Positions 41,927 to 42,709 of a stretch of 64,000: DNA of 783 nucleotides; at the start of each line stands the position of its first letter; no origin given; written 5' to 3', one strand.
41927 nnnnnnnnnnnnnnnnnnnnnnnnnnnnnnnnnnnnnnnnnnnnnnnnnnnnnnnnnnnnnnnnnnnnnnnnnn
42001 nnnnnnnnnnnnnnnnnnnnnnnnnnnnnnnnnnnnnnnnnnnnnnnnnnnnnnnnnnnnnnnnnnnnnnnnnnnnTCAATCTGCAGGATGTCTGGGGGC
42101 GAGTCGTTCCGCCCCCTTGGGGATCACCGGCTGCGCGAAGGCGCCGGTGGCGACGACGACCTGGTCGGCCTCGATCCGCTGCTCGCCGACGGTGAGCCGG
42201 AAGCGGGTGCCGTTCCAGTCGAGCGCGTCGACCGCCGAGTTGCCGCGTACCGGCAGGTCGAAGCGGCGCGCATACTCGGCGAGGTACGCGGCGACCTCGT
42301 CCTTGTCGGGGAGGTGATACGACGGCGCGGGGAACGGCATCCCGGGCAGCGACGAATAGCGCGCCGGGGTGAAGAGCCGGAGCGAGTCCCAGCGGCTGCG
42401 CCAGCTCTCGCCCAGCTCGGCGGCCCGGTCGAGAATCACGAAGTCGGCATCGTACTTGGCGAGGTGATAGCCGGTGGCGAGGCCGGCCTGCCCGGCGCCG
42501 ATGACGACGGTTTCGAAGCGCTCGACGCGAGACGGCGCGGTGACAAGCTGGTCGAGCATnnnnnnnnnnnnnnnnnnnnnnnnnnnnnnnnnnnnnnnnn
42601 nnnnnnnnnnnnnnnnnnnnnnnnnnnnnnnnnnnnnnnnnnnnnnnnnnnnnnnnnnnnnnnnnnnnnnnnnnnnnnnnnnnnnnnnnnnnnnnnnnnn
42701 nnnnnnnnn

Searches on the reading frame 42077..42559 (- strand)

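Call 102: search_protein_families(library=pfam, proteins=[window:42077-42559:-], max_evalue=0.001)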
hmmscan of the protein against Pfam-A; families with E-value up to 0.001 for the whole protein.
window:42077-42559:- (160 aa): 8 families
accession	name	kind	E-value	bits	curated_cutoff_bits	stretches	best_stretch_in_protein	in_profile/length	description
PF13738.12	Pyr_redox_3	-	1.7e-20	73.9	30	1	18-147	1-141/305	Pyridine nucleotide-disulphide oxidoreductase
PF01266.30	DAO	-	4.1e-13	50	27.9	2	17-67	2-50/353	FAD dependent oxidoreductase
PF07992.20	Pyr_redox_2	-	5.3e-08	33.1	26.1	1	16-145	2-114/291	Pyridine nucleotide-disulphide oxidoreductase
PF03486.20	HI0933_like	-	3.5e-07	30.4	50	0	16-51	2-37/244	HI0933-like protein Rossmann domain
PF00890.30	FAD_binding_2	-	8.8e-07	28.9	20.4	0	17-48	2-33/414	FAD binding domain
PF13450.12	NAD_binding_8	-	1.5e-06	28.8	21.9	1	19-56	1-38/68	NAD(P)-binding Rossmann-like domain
PF13454.12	NAD_binding_9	-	2.7e-06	27.9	21.8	0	90-140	104-154/155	FAD-NAD(P)-binding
PF01134.28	GIDA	-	0.00051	19.6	22.1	0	18-43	3-28/391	Glucose inhibited division protein A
